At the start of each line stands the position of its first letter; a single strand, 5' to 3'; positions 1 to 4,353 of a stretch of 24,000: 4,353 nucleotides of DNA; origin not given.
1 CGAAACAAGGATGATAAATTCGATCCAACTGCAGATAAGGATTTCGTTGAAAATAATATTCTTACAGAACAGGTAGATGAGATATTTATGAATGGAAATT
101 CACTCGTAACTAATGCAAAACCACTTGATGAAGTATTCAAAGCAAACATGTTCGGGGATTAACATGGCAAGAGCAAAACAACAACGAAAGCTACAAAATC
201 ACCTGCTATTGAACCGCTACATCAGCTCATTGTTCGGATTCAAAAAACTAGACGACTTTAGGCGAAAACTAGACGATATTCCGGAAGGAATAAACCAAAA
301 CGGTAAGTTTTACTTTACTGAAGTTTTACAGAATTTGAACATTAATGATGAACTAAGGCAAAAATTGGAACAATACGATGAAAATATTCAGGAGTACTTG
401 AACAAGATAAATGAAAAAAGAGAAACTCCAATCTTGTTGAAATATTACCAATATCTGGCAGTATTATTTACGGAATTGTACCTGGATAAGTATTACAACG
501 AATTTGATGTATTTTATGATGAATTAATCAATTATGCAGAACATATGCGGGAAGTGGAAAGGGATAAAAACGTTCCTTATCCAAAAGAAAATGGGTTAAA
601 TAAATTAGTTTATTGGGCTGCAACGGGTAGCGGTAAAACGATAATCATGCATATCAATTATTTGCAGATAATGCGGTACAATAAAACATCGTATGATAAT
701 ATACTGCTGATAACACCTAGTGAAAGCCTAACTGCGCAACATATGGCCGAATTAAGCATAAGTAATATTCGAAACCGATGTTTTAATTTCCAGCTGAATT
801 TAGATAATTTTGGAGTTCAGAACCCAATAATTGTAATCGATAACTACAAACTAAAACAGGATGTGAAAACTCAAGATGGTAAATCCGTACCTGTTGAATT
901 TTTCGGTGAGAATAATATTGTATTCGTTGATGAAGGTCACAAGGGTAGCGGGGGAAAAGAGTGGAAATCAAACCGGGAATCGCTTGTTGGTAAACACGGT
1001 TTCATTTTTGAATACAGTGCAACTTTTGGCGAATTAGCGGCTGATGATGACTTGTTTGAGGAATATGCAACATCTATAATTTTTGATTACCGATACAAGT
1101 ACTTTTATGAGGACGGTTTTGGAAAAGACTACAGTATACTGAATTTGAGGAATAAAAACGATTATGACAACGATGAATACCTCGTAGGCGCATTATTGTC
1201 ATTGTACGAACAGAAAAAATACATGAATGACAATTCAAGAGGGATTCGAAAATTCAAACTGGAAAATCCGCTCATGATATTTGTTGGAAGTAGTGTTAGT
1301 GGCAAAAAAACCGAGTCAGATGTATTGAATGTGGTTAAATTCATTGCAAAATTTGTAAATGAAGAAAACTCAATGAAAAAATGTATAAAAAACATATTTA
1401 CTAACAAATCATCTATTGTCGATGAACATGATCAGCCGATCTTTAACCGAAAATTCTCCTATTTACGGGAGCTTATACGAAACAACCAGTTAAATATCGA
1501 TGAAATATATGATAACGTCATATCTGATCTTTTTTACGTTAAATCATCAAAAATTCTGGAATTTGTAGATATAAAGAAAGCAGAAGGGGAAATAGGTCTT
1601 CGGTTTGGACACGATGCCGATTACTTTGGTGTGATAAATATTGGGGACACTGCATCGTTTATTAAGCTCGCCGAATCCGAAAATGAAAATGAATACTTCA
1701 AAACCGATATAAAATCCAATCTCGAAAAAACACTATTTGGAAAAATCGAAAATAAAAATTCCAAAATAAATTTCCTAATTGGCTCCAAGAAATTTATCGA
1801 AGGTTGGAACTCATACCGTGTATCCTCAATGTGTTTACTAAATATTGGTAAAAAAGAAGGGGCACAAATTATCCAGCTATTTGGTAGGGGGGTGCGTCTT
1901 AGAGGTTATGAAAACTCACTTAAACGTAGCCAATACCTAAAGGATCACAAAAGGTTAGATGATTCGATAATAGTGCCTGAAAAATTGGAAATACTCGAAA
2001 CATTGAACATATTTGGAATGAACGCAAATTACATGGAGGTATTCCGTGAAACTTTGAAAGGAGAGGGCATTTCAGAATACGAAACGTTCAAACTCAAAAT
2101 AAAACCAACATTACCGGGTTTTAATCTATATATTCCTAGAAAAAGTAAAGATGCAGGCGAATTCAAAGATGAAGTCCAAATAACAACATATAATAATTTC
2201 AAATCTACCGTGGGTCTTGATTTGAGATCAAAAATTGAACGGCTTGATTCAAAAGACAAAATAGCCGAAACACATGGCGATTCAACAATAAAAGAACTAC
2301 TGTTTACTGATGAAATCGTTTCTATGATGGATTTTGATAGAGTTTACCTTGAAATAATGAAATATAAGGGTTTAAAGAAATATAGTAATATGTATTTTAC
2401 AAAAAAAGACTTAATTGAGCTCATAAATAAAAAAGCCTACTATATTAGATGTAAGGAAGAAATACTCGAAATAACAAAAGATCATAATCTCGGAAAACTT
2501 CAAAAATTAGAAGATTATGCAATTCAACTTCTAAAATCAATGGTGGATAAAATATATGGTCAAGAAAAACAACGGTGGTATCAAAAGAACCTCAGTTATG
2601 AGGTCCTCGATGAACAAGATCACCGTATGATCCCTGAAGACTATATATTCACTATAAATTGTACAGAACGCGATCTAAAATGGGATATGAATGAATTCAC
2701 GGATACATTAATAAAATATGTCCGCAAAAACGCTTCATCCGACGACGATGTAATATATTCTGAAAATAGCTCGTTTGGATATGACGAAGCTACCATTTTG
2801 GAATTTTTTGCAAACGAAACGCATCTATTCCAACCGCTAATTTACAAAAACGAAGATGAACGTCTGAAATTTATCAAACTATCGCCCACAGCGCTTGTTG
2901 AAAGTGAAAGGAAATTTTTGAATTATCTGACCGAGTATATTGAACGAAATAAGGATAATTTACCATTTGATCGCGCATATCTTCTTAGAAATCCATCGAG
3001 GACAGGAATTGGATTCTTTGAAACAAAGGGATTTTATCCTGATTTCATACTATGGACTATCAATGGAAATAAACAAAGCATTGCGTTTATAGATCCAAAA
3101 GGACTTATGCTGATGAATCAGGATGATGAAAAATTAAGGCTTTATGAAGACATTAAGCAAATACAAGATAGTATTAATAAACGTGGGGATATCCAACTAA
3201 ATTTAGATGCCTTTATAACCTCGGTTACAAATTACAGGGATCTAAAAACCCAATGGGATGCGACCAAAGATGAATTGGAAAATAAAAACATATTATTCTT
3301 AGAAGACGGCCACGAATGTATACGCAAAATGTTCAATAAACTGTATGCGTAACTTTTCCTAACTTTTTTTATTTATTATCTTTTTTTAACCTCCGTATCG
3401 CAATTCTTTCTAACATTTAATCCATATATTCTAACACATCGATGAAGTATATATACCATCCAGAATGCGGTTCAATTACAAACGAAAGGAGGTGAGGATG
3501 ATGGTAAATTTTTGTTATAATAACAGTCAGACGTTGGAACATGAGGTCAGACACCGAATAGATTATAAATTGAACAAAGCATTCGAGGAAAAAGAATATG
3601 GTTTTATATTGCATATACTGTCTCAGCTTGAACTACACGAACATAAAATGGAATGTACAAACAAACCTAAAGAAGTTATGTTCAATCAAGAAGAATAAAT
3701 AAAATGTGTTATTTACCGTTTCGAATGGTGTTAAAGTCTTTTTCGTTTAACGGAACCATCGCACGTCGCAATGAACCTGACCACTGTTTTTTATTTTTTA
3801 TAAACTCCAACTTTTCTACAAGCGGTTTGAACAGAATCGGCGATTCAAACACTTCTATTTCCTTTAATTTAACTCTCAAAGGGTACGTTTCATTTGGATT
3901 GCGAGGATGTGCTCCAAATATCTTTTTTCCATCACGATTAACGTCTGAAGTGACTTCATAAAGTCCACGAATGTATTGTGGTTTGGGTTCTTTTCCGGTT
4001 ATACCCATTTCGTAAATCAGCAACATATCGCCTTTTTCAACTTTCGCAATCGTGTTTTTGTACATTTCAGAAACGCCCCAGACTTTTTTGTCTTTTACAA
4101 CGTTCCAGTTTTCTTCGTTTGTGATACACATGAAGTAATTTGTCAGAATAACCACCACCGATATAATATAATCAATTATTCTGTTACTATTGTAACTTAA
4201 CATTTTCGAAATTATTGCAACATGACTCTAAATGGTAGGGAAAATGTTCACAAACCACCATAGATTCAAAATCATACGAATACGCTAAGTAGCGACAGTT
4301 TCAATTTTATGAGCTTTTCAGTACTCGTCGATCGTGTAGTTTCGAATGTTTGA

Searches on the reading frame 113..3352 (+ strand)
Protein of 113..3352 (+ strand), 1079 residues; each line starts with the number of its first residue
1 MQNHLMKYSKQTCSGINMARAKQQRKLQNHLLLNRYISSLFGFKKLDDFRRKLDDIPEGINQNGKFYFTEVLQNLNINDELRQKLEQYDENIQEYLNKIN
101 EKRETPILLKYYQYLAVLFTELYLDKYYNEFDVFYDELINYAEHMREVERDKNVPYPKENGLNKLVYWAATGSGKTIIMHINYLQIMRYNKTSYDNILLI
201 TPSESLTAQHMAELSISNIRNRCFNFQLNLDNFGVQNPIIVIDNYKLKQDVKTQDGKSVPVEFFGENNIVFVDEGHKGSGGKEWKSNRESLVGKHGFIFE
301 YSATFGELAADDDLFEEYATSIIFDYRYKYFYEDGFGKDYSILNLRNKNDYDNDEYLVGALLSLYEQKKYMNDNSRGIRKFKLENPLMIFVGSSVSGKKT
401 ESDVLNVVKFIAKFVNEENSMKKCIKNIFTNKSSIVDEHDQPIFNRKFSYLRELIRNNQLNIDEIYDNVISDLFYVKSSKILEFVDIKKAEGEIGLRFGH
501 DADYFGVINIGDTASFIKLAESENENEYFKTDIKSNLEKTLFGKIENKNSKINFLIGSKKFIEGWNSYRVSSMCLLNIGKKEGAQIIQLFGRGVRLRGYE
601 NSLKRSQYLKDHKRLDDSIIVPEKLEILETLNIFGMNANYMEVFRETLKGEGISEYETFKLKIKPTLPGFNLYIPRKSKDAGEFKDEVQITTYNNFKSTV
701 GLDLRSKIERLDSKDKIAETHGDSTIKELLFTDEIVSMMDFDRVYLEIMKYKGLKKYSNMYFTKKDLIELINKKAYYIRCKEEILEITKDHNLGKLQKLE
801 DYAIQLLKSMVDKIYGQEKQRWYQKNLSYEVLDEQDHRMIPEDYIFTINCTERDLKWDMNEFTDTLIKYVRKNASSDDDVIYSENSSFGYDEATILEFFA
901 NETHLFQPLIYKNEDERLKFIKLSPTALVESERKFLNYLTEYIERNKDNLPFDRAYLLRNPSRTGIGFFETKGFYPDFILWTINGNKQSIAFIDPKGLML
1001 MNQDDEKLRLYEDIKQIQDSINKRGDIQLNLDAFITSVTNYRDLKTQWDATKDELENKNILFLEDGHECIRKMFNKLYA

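Call 7: search_protein_families(library=pfam, proteins=[window:113-3352:+])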
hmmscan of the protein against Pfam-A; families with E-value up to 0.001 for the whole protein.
window:113-3352:+ (1079 aa): 3 families
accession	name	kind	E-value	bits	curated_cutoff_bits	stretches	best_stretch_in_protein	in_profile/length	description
PF04851.21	ResIII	-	7.8e-11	42.6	22.5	1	160-305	21-162/164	Type III restriction enzyme, res subunit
PF00270.35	DEAD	-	1.1e-07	32.2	26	1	165-218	17-69/167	DEAD/DEAH box helicase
PF18766.7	SWI2_SNF2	-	1e-05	25.8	26.7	1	165-282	21-134/221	SWI2/SNF2 ATPase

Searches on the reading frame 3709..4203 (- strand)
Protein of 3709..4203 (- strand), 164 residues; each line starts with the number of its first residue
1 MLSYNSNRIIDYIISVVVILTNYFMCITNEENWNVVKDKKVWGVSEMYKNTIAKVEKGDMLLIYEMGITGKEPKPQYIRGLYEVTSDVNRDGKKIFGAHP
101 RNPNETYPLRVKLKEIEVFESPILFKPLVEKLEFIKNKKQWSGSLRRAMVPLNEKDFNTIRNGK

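Call 7: search_protein_families(library=pfam, proteins=[window:3709-4203:-])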
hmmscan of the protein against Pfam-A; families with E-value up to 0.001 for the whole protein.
window:3709-4203:- (164 aa): 1 family
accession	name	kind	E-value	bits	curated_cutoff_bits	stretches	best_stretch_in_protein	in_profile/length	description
PF01878.24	EVE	-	2e-22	80.2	23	1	22-161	1-143/145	EVE domain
